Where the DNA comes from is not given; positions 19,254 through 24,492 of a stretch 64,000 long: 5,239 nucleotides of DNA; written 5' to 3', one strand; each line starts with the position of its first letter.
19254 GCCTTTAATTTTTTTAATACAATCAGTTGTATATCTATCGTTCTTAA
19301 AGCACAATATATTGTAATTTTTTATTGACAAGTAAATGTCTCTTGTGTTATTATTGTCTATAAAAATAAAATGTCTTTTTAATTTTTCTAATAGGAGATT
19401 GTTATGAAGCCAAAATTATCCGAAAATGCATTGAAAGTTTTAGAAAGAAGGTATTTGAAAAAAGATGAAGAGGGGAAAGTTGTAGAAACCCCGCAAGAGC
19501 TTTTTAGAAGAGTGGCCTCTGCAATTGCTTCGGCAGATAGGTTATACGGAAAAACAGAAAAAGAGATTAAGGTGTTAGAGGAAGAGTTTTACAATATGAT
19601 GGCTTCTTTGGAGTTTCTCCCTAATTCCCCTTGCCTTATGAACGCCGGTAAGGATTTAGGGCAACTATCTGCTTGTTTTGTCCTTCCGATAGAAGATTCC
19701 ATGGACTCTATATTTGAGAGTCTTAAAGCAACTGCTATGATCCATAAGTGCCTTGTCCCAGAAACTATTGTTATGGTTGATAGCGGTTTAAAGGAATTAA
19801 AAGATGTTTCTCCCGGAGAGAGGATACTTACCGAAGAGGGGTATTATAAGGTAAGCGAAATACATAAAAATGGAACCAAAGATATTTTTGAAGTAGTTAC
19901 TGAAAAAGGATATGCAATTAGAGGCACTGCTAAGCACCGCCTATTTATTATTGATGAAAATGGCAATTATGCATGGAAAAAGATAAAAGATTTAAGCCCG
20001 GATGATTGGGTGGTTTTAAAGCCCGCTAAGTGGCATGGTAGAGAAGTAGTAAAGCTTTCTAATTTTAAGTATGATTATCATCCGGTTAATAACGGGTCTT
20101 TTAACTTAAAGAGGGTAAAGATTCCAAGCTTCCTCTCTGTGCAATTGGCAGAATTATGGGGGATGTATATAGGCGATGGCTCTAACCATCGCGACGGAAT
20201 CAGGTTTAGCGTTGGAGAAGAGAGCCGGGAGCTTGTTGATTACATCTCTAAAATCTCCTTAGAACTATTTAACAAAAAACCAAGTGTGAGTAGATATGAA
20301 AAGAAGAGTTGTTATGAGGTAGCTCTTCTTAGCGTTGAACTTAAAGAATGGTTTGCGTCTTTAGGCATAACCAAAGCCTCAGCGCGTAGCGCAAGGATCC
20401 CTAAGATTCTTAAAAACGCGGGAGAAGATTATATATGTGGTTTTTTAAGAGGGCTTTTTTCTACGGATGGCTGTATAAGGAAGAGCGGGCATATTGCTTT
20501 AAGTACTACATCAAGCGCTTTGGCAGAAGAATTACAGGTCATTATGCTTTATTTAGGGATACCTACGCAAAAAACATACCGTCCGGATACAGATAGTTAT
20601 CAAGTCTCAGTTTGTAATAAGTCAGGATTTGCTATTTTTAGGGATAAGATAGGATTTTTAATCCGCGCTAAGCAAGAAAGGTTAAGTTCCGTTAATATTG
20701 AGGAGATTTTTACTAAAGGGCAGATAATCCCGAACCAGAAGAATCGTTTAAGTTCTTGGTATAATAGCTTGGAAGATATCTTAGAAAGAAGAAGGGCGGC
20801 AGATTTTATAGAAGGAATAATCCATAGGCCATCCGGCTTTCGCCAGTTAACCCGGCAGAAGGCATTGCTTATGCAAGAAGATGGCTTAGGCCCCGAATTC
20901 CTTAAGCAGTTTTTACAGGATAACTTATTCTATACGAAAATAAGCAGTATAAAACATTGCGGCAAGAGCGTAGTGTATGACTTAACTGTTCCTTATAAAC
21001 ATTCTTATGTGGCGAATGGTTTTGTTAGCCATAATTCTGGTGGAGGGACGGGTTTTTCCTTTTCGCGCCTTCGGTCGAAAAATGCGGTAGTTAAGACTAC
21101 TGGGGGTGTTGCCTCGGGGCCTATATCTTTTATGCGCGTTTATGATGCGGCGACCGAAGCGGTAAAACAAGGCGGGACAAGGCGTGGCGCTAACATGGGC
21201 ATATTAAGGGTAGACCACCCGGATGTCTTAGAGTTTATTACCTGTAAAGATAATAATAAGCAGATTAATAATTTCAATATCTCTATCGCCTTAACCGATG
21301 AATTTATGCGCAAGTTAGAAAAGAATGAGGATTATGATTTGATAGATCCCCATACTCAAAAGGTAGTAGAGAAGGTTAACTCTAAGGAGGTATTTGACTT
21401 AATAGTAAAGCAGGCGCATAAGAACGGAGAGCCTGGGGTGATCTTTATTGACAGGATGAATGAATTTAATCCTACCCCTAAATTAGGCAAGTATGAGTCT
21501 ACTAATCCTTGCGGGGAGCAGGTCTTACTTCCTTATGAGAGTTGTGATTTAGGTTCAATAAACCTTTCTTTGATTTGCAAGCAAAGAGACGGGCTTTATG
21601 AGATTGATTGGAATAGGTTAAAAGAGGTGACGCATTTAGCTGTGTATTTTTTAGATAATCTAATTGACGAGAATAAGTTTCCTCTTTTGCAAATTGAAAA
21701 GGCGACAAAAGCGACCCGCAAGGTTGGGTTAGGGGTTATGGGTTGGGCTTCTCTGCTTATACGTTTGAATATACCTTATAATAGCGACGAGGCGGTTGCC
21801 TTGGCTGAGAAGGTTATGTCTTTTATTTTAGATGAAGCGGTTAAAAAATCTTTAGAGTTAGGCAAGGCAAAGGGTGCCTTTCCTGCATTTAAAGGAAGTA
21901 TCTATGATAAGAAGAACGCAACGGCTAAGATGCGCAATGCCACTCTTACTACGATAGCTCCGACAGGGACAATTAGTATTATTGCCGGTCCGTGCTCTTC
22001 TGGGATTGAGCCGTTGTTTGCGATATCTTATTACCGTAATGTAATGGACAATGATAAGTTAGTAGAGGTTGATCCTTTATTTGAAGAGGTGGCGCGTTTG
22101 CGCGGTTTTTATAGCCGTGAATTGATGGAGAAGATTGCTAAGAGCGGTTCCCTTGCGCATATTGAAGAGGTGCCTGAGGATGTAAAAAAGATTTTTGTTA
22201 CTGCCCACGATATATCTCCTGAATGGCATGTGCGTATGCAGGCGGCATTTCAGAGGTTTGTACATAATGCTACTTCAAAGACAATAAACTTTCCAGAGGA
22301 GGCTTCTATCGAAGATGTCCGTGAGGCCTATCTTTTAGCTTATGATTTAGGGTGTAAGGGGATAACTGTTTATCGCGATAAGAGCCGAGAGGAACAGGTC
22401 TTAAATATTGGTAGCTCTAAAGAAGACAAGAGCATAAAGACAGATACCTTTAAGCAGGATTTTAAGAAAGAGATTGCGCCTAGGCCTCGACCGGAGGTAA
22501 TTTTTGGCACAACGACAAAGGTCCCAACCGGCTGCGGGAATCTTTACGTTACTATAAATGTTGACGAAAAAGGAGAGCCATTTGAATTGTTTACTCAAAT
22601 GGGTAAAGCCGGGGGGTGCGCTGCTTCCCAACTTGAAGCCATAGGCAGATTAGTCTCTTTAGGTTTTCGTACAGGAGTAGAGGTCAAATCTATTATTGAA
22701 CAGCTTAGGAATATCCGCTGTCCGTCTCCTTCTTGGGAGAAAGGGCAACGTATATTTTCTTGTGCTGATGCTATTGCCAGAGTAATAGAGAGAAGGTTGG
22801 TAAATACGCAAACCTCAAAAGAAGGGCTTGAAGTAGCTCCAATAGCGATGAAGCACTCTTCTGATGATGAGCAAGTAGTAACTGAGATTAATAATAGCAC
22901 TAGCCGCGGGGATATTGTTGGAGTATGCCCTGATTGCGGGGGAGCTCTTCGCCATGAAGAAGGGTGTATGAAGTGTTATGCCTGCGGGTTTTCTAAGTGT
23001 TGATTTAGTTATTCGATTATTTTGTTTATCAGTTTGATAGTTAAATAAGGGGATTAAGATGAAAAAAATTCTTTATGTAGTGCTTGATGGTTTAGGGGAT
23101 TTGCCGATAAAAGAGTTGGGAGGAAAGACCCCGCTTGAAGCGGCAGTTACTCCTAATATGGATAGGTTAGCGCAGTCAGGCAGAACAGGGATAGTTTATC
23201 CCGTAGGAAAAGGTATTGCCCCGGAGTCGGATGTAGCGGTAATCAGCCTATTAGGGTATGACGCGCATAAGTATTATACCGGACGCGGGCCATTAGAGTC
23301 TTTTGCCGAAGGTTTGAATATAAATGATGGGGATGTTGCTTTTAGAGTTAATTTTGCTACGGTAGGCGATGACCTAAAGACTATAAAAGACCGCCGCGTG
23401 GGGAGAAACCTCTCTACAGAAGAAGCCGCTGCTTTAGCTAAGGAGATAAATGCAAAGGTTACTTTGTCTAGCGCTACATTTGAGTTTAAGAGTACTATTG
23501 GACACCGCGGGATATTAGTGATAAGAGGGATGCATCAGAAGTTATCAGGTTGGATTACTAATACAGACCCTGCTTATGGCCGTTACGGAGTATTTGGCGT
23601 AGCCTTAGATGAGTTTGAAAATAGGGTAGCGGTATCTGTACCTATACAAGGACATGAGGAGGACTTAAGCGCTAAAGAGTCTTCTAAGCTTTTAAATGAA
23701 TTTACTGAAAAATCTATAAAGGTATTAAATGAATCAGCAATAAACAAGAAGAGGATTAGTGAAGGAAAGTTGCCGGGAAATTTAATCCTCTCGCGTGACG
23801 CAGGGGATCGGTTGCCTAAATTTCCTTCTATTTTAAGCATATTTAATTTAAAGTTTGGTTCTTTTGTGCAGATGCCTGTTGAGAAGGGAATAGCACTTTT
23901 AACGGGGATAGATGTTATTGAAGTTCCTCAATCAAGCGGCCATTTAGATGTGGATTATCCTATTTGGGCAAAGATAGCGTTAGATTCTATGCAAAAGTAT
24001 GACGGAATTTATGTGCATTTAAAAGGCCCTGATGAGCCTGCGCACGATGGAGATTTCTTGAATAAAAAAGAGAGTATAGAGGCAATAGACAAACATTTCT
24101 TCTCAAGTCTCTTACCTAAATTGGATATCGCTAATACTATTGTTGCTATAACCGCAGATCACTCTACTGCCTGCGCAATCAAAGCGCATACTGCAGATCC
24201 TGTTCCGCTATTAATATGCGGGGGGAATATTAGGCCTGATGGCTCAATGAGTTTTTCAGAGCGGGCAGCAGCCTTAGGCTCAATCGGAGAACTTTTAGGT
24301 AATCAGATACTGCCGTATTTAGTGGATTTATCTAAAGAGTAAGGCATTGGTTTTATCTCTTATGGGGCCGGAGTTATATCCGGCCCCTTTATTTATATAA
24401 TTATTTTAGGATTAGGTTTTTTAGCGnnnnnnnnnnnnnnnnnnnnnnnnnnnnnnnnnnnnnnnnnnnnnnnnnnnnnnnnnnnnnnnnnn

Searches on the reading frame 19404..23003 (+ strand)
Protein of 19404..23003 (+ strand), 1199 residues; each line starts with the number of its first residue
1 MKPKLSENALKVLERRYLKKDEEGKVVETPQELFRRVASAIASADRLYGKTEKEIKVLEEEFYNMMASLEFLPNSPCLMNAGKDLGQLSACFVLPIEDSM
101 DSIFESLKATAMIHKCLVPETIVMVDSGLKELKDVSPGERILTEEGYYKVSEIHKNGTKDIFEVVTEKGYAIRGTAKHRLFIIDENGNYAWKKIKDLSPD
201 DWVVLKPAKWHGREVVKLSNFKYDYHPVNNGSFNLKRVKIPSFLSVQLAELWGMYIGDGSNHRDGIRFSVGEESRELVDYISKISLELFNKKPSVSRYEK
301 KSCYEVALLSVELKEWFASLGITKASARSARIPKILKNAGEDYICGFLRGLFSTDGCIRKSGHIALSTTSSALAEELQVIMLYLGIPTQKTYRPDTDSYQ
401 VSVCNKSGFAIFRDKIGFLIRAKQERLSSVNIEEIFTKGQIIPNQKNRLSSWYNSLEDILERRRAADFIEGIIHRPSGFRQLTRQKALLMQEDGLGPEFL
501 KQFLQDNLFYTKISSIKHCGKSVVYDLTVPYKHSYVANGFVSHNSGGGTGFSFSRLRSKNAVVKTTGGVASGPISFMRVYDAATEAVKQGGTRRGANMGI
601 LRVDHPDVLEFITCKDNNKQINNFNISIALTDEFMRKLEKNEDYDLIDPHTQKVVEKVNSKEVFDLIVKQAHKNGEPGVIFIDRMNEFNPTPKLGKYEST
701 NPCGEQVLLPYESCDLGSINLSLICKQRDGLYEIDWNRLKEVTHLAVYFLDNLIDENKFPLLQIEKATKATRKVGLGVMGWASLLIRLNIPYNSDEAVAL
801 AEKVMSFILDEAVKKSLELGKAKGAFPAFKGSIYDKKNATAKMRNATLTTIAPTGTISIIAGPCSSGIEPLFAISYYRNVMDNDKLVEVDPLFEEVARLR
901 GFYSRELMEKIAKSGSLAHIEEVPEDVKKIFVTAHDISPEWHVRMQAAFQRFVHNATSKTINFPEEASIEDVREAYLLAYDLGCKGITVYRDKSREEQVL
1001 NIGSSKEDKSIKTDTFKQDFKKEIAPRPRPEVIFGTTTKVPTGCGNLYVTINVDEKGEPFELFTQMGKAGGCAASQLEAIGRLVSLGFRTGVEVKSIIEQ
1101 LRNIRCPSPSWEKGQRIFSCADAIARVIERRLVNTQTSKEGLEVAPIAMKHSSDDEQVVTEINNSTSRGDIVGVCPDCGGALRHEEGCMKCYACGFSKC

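Call 16: search_protein_families(library=pfam, proteins=[window:19404-23003:+], max_evalue=0.001)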
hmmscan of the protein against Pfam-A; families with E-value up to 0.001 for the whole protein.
window:19404-23003:+ (1199 aa): 5 families
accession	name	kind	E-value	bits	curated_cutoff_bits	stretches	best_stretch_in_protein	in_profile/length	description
PF02867.20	Ribonuc_red_lgC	-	3.7e-128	428.9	23.9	1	544-990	27-523/523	Ribonucleotide reductase, barrel domain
PF00317.26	Ribonuc_red_lgN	-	3.3e-27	94.8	28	1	4-86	2-77/77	Ribonucleotide reductase, all-alpha domain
PF12637.14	TSCPD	-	7.3e-22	77.9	22.8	1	1038-1130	5-86/88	TSCPD domain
PF14890.11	Intein_splicing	-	7.4e-19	68.5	35.8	1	149-544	37-155/155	Intein splicing domain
PF14528.11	LAGLIDADG_3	-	1.7e-18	67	22.5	1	343-417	2-82/82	LAGLIDADG-like domain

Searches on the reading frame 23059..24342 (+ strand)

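Call 16: search_protein_families(library=pfam, proteins=[window:23059-24342:+], max_evalue=0.001)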
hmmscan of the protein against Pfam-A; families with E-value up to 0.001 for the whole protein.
window:23059-24342:+ (427 aa): 2 families
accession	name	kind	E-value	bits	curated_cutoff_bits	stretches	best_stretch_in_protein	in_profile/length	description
PF10143.14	PhosphMutase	-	5.7e-47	160.2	21.5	1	38-229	1-170/170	2,3-bisphosphoglycerate-independent phosphoglycerate mutase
PF01676.23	Metalloenzyme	-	3.9e-35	122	24.3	1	2-410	1-241/252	Metalloenzyme superfamily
